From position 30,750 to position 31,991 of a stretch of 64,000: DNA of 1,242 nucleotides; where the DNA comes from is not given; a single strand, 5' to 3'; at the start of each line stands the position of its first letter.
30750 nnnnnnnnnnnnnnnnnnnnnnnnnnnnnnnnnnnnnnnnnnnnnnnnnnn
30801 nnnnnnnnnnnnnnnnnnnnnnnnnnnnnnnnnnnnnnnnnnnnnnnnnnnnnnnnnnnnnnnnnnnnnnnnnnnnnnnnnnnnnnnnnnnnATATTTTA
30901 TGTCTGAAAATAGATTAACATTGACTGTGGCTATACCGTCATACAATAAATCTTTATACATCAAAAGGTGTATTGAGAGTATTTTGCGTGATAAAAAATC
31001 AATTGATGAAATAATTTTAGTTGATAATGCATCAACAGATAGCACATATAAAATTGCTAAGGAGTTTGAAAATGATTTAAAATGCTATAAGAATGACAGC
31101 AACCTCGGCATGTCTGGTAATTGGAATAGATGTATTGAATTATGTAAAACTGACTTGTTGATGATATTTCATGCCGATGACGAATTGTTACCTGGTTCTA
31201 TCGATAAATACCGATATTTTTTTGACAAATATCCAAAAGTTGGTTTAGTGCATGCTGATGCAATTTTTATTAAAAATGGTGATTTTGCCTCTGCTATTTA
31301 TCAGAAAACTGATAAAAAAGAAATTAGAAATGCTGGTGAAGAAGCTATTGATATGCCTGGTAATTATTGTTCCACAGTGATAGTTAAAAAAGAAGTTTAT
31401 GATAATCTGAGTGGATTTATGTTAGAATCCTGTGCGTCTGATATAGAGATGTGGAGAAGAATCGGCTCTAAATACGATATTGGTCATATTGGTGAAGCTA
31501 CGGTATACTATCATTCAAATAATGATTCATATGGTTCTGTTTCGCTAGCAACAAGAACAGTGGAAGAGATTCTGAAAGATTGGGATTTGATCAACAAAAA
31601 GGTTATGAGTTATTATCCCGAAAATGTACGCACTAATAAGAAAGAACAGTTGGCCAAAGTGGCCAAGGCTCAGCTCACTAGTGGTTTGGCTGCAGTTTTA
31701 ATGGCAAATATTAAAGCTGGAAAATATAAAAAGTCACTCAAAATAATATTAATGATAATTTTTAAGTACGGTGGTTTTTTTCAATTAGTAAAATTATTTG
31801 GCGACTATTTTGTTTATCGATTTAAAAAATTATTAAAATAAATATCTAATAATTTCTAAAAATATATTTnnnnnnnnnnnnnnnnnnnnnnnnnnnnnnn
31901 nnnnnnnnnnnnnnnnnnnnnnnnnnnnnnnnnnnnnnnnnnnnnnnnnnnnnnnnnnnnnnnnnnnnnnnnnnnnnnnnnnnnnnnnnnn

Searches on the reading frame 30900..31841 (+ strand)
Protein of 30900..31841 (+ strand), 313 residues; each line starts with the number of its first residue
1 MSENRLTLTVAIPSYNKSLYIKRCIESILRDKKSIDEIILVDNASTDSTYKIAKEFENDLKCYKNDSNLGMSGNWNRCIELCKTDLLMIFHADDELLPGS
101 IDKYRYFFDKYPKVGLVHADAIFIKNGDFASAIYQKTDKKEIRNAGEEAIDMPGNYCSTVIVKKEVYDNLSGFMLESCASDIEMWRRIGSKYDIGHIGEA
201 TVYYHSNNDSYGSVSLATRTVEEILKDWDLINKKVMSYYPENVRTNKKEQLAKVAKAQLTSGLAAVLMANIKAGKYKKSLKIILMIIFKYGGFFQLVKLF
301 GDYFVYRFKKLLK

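Call 10: search_protein_families(library=pfam, proteins=[window:30900-31841:+], max_evalue=0.00001)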
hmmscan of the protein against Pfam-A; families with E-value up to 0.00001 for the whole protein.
window:30900-31841:+ (313 aa): 2 families
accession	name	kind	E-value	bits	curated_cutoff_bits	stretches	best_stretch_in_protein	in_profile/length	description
PF00535.33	Glycos_transf_2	-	1.8e-26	93.5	23.3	1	9-169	1-166/168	Glycosyl transferase family 2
PF13641.12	Glyco_tranf_2_3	-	7.3e-15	56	27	1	8-189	3-195/230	Glycosyltransferase like family 2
